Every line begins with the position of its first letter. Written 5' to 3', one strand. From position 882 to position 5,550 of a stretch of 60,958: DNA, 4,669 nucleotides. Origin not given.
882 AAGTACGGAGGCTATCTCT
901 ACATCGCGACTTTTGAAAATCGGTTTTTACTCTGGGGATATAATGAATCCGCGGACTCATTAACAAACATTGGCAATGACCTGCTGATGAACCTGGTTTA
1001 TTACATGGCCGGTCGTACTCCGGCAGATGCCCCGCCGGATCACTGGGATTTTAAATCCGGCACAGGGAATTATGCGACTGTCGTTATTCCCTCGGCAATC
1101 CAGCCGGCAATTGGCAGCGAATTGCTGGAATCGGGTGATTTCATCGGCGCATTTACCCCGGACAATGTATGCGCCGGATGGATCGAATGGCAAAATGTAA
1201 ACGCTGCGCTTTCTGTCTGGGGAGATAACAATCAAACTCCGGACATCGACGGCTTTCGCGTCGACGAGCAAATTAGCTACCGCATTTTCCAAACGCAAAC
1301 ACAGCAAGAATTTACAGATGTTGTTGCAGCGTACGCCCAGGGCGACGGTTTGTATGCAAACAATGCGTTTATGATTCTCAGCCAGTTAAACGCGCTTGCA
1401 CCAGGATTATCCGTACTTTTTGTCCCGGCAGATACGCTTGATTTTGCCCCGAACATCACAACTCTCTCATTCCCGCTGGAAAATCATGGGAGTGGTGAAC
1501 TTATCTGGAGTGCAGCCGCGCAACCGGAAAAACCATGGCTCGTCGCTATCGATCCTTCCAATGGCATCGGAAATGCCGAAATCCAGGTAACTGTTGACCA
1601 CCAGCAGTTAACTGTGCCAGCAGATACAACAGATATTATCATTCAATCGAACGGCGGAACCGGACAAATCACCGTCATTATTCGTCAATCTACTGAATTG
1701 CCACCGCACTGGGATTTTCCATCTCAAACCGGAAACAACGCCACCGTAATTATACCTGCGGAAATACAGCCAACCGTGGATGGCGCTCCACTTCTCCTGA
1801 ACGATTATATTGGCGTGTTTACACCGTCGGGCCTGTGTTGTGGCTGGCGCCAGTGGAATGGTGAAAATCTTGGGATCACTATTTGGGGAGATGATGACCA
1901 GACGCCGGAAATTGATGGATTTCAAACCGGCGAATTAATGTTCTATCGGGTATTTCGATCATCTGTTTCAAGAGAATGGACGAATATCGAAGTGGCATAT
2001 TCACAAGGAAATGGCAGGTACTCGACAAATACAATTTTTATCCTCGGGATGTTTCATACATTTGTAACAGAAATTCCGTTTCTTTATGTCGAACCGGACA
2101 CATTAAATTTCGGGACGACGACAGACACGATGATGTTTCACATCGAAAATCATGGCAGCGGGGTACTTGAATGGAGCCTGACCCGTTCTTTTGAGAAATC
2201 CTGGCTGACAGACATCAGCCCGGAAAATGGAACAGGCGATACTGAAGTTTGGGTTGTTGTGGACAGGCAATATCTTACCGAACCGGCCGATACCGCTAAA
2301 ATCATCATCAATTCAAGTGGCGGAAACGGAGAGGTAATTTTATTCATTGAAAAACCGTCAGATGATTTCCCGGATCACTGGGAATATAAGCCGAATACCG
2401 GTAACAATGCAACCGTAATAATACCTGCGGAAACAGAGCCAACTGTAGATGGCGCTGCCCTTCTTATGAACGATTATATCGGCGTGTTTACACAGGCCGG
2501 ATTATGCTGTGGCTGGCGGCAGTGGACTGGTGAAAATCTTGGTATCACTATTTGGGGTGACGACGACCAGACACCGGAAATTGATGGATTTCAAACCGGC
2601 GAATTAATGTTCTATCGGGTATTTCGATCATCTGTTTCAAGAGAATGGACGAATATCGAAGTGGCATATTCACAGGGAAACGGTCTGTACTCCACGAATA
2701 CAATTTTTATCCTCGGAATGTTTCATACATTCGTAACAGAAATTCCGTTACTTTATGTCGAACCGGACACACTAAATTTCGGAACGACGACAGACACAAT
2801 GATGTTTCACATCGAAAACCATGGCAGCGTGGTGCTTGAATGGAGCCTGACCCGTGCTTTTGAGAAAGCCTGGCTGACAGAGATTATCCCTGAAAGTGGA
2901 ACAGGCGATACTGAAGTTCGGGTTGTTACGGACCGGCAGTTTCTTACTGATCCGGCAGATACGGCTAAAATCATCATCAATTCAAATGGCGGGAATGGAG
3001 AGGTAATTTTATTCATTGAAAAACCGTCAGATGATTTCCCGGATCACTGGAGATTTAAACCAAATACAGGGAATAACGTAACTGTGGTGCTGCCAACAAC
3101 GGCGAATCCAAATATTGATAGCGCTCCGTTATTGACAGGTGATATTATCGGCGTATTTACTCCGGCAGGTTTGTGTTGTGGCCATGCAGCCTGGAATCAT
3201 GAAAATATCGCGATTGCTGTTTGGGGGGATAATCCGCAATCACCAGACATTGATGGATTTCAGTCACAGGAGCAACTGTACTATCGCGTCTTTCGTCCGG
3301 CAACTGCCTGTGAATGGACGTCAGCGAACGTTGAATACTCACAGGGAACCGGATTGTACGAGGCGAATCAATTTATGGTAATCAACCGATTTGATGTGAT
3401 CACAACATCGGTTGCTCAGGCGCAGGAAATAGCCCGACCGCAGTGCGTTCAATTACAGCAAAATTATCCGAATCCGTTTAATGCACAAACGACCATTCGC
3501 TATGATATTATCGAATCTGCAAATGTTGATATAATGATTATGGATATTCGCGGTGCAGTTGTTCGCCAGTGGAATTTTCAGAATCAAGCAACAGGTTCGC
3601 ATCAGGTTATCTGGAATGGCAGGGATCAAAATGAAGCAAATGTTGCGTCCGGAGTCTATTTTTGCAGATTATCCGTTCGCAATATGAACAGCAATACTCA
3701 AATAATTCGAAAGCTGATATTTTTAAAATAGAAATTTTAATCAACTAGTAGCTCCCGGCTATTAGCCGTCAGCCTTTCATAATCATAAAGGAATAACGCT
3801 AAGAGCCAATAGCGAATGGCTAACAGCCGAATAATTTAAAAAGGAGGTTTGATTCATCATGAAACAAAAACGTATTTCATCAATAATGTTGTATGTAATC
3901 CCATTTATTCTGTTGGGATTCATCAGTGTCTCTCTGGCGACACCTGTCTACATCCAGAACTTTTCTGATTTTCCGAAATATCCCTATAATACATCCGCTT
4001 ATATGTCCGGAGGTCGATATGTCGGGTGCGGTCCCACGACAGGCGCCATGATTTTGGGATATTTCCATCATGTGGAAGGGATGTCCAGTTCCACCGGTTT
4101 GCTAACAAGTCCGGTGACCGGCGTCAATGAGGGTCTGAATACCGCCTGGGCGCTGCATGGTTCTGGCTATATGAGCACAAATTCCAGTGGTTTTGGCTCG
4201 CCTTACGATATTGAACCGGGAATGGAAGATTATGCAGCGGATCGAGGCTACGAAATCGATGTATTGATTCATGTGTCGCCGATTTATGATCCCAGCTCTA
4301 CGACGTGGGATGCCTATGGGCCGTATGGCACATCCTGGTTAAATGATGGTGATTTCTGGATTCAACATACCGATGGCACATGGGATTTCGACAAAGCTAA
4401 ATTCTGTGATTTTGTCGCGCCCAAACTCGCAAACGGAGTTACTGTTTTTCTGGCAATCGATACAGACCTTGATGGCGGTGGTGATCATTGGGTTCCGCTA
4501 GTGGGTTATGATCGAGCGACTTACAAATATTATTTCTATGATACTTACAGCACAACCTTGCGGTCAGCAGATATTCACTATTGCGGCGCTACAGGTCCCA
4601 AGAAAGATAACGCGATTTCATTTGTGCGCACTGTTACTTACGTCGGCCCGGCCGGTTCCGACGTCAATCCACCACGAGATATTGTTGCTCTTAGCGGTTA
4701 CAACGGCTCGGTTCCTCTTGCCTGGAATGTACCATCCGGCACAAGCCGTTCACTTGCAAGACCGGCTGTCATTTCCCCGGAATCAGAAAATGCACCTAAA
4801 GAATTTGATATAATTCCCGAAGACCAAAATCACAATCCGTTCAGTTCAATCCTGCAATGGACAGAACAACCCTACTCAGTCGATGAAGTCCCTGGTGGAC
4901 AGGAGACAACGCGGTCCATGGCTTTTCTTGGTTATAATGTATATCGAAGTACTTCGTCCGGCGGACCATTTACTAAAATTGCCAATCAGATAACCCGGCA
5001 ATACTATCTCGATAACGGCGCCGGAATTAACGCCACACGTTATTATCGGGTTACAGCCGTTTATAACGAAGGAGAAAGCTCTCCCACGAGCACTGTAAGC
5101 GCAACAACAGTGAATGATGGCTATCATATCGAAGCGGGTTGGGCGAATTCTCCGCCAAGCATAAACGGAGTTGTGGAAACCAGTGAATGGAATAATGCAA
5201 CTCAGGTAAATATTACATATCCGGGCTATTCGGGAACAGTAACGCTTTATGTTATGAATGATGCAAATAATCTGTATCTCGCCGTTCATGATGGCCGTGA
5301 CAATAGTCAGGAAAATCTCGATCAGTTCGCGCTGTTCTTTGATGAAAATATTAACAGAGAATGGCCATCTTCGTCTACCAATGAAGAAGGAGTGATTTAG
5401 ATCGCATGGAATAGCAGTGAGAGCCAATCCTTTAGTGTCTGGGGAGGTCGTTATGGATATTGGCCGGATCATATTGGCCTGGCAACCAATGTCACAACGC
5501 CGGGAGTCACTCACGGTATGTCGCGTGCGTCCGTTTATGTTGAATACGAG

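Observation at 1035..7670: Undescribed ~110-aa extracellular module with a vicinal Cys-Cys motif (GLCCGW), present six times in two adjacent giant proteins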

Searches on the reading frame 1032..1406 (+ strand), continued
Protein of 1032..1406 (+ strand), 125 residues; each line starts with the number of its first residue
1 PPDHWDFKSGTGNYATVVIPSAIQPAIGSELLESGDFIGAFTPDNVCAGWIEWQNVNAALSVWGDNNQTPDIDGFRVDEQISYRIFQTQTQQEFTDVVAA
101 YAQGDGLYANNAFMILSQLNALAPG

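Call 49: search_protein_families(library=pfam, proteins=[P0038, P0040, P0045, P0046, P0047, P0050, P0051], max_evalue=0.00001)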
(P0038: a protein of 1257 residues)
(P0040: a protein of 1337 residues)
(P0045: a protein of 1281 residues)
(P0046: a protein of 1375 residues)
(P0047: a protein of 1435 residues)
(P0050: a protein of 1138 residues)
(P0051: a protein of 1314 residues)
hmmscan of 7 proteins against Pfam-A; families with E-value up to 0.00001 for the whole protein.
P0038 (1257 aa): 4 families
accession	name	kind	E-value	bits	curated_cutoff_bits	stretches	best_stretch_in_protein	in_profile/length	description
PF19190.6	BACON_2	-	3.4e-13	49.8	25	1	631-720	2-92/94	Viral BACON domain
PF13860.13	FlgD_ig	-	6.4e-08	32.9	27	1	1181-1243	9-74/79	FlgD Ig-like domain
PF22544.2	HYDIN_VesB_CFA65-like_Ig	-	5.7e-07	30.1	25.5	0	567-609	48-88/100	HYDIN/CFA65/VesB-like, Ig-like domain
PF18962.6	Por_Secre_tail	-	2.7e-06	28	27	0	1174-1253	2-73/75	Secretion system C-terminal sorting domain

P0040 (1337 aa): 6 families
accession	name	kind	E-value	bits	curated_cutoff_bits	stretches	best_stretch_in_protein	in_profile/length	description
PF15902.12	Sortilin-Vps10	-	2.9e-11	43.3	33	0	429-484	3-62/446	Sortilin, neurotensin receptor 3,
PF22544.2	HYDIN_VesB_CFA65-like_Ig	-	3.2e-11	43.8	25.5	1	609-711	1-99/100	HYDIN/CFA65/VesB-like, Ig-like domain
PF22073.2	Cep192_D4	-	3.7e-10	40.4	35.5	1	609-714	2-112/112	Cep192 domain 4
PF02012.26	BNR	-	5.1e-10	38.2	27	0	430-440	1-11/12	BNR/Asp-box repeat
PF18962.6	Por_Secre_tail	-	9.4e-08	32.7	27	1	1259-1333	2-73/75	Secretion system C-terminal sorting domain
PF15780.11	ASH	-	8.2e-07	29.6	27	1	619-699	15-92/98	Abnormal spindle-like microcephaly-assoc'd, ASPM-SPD-2-Hydin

P0045 (1281 aa): 1 family
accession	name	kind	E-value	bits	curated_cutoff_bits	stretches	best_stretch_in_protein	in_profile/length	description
PF13860.13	FlgD_ig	-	4.7e-07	30.1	27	1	1212-1262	18-69/79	FlgD Ig-like domain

P0046 (1375 aa): 3 families
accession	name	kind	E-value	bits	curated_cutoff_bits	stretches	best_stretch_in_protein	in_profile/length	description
PF14312.12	FG-GAP_2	-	5.6e-106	347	23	7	420-468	1-49/49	FG-GAP repeat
PF19190.6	BACON_2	-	2.3e-16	59.9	25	2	268-354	5-92/94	Viral BACON domain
PF13860.13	FlgD_ig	-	5e-08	33.3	27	1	1310-1363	23-76/79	FlgD Ig-like domain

P0047 (1435 aa): 5 families
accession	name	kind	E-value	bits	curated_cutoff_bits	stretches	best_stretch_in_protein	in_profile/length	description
PF00041.27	fn3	-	7.5e-27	93.8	25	2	505-590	2-83/84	Fibronectin type III domain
PF19190.6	BACON_2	-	1.5e-09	38.1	25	1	797-883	2-89/94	Viral BACON domain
PF13860.13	FlgD_ig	-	1.3e-08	35.1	27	1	1353-1413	12-73/79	FlgD Ig-like domain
PF16656.11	Pur_ac_phosph_N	-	4.2e-07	30.9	30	0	194-273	1-90/93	Purple acid Phosphatase, N-terminal domain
PF25059.1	FN3_DSCAM-DSCAML_C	-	3.3e-06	27.8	39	0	522-588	12-77/89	DSCAM/DSCAML C-terminal Fn3-like domain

P0050 (1138 aa): 3 families
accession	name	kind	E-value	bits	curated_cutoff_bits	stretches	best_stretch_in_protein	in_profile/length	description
PF07705.17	CARDB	-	3.3e-30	104.7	22.7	3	224-330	1-99/101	CARDB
PF13860.13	FlgD_ig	-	5.4e-13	49.2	27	1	1056-1116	12-73/79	FlgD Ig-like domain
PF10342.15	Kre9_KNH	-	5.9e-09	37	24.6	0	132-215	1-90/94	Kre9/KNH-like N-terminal Ig-like domain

P0051 (1314 aa): 6 families
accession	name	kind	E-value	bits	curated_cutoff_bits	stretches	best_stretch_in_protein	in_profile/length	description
PF18962.6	Por_Secre_tail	-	3.6e-13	50.1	27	1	1236-1310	2-73/75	Secretion system C-terminal sorting domain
PF23623.1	GBD_IRG7_N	-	3.3e-10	40.4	27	0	598-670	14-84/95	IRG7 N-terminal galactose binding domain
PF04151.21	PPC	-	4.4e-10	40.7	25.9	0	47-115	2-69/70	Bacterial pre-peptidase C-terminal domain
PF22544.2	HYDIN_VesB_CFA65-like_Ig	-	8.8e-10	39.2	25.5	1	688-787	2-99/100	HYDIN/CFA65/VesB-like, Ig-like domain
PF22073.2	Cep192_D4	-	2.1e-07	31.6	35.5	1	688-787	3-109/112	Cep192 domain 4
PF15780.11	ASH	-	2e-06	28.3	27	1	694-775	12-92/98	Abnormal spindle-like microcephaly-assoc'd, ASPM-SPD-2-Hydin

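Call 52: search_protein_families(library=pfam, proteins=[P0080], max_evalue=0.1)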
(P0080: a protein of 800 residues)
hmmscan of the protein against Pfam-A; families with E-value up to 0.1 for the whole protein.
P0080 (800 aa): 7 families
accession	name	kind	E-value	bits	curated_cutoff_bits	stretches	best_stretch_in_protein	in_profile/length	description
PF13860.13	FlgD_ig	-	3.7e-10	40.1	27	1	719-779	13-74/79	FlgD Ig-like domain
PF00963.24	Cohesin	-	4.8e-06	27.3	24.1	1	39-165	11-139/139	Cohesin domain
PF19190.6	BACON_2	-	1.5e-05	25.2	25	1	170-258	2-91/94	Viral BACON domain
PF13585.12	CHU_C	-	2.5e-05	24.7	27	1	753-791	45-84/86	CHU_C Type IX secretion signal domain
PF18962.6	Por_Secre_tail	-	0.00047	20.8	27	1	710-786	2-70/75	Secretion system C-terminal sorting domain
PF22544.2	HYDIN_VesB_CFA65-like_Ig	-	0.007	17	25.5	0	29-66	49-85/100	HYDIN/CFA65/VesB-like, Ig-like domain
PF19078.6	Big_12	-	0.0088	16.7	27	1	164-238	10-87/102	Bacterial Ig-like domain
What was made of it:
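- Closest known: Carbohydrate-binding modules CBM20/CBM41/CBM26 and cohesins. Different: The cohesin and dockerin Pfam hits in relatives fall in other parts of the proteins (call 52).
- Tried and rejected: Cohesin or dockerin: rejected, because those Pfam hits lie elsewhere in the relatives (call 52).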

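Call 70: find_encoding_contigs(protein=P0013, flank=8000, max_places=3)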
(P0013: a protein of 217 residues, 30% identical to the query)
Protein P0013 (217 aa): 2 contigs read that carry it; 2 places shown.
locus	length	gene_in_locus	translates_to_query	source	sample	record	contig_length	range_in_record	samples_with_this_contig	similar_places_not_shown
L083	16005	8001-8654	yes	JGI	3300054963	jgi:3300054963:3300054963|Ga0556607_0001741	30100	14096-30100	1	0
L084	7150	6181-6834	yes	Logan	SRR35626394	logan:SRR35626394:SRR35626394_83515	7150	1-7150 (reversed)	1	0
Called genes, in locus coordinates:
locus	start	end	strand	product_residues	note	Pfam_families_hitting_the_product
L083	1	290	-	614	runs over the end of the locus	-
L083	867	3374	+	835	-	PF02861:Clp_N, PF13191:AAA_16 (weak), PF00004:AAA, PF17871:AAA_lid_9, PF00004:AAA, PF07724:AAA_2, PF07728:AAA_5, PF10431:ClpB_D2-small, +10 more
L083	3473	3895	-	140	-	PF07681:DoxX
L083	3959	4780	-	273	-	PF14054:DUF4249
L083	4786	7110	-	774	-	PF13620:CarboxypepD_reg, PF13715:CarbopepD_reg_2, PF07715:Plug (weak), PF00593:TonB_dep_Rec_b-barrel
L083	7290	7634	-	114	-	PF00072:Response_reg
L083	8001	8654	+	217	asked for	PF18962:Por_Secre_tail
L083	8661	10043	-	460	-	PF00072:Response_reg, PF07724:AAA_2 (faint), PF00158:Sigma54_activat, PF14532:Sigma54_activ_2, PF07728:AAA_5 (weak), PF25601:AAA_lid_14, PF02954:HTH_8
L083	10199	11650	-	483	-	PF01546:Peptidase_M20, PF07687:M20_dimer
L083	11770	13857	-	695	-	PF03169:OPT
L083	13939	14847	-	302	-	PF01619:Pro_dh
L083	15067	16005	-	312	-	?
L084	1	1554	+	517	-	?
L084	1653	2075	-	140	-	PF07681:DoxX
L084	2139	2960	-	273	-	PF14054:DUF4249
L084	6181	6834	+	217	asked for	PF18962:Por_Secre_tail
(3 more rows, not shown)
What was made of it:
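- Standalone module plus sorting-domain proteins exist (call 70).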

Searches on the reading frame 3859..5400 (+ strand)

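Call 2: search_protein_families(library=pfam, proteins=[window:3859-5400:+], max_evalue=1)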
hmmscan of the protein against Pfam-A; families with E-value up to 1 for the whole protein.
window:3859-5400:+ (513 aa): 2 families
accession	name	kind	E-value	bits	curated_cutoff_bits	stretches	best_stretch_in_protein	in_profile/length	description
PF13529.12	Peptidase_C39_2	-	0.051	14.6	24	0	53-72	12-29/143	Peptidase_C39 like family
PF14848.11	HU-DNA_bdg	-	0.13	12.7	30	1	415-449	62-98/124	DNA-binding domain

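Call 3: search_protein_families(library=ncbifam, proteins=[window:3859-5400:+], max_evalue=1)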
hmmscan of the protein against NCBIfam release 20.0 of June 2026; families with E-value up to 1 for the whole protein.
window:3859-5400:+ (513 aa): 0 families
